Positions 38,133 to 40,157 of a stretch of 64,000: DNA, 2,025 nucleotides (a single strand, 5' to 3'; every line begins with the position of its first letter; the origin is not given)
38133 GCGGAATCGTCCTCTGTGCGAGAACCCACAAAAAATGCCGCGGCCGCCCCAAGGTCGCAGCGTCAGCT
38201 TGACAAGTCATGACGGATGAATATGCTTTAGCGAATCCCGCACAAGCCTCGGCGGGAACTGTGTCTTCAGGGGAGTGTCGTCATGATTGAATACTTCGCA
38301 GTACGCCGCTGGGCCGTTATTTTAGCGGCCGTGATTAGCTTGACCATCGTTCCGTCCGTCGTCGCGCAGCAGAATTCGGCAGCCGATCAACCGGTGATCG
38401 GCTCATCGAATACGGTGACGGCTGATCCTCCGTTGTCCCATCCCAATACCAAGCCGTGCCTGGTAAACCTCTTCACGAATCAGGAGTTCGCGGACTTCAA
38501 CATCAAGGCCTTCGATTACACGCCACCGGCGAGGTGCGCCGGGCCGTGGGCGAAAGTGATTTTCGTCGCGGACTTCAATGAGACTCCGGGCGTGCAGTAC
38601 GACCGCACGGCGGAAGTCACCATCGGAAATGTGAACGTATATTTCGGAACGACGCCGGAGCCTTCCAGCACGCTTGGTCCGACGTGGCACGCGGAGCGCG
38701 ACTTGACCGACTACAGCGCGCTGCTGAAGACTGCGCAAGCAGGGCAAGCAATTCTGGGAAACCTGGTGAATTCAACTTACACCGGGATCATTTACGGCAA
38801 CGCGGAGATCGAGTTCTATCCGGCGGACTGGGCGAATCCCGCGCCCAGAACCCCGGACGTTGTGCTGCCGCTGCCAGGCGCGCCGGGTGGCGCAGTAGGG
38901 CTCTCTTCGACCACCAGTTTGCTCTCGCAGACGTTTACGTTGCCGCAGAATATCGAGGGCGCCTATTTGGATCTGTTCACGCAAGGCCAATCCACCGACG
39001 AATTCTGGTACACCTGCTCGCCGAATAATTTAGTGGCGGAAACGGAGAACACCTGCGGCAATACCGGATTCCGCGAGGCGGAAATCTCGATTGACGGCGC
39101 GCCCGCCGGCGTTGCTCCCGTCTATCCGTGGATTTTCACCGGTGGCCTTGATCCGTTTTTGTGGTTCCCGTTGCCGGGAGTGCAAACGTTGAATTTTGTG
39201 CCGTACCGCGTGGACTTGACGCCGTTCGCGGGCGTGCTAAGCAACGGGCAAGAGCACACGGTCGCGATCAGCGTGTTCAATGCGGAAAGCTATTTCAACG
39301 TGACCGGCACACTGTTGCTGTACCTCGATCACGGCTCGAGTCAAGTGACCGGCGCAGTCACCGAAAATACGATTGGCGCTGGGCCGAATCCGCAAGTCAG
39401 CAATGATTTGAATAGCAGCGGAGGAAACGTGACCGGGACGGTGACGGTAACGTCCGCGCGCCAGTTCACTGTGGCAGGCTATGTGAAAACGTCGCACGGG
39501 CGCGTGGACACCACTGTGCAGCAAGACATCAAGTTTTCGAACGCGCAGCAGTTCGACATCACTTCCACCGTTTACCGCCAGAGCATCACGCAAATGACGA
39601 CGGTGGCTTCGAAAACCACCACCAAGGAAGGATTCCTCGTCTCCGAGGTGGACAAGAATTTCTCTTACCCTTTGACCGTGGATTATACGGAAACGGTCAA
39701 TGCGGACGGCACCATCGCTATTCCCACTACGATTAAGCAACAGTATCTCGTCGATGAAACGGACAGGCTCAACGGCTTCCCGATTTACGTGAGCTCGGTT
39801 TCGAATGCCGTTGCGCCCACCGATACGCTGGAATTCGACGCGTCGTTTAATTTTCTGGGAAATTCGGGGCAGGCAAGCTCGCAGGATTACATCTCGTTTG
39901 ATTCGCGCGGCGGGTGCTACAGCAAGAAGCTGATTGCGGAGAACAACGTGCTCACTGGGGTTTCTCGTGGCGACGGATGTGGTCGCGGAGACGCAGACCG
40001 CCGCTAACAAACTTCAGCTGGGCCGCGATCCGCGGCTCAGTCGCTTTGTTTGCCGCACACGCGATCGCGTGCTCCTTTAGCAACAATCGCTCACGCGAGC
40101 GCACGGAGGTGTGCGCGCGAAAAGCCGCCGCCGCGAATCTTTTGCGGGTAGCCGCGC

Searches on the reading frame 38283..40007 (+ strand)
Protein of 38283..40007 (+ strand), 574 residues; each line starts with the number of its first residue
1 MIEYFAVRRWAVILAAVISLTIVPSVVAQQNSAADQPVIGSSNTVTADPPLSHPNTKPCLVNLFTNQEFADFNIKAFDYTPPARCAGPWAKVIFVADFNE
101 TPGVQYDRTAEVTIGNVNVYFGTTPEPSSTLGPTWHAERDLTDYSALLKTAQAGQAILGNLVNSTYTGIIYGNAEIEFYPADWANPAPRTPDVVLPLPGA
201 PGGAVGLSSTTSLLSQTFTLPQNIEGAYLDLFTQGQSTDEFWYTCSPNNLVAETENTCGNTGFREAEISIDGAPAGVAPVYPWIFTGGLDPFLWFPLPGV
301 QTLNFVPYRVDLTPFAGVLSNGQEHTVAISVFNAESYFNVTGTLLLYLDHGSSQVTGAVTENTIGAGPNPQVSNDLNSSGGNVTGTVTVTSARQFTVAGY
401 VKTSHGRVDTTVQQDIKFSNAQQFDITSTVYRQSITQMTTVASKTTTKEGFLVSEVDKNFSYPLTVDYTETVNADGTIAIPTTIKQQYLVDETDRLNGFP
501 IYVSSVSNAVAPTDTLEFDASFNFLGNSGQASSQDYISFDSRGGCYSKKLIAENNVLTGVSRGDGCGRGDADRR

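Call 31: search_protein_families(library=pfam, proteins=[window:38283-40007:+], max_evalue=0.0001)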
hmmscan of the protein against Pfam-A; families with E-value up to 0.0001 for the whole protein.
window:38283-40007:+ (574 aa): 2 families
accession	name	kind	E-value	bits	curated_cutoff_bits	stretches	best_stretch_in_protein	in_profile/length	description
PF12222.14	PNGaseA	-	4.6e-53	180.6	25.3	1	77-362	32-333/336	Peptide N-acetyl-beta-D-glucosaminyl asparaginase amidase A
PF25156.2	PNGase_A_C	-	2.7e-08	34.2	27.9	1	386-464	1-76/76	PNGase_A C-terminal domain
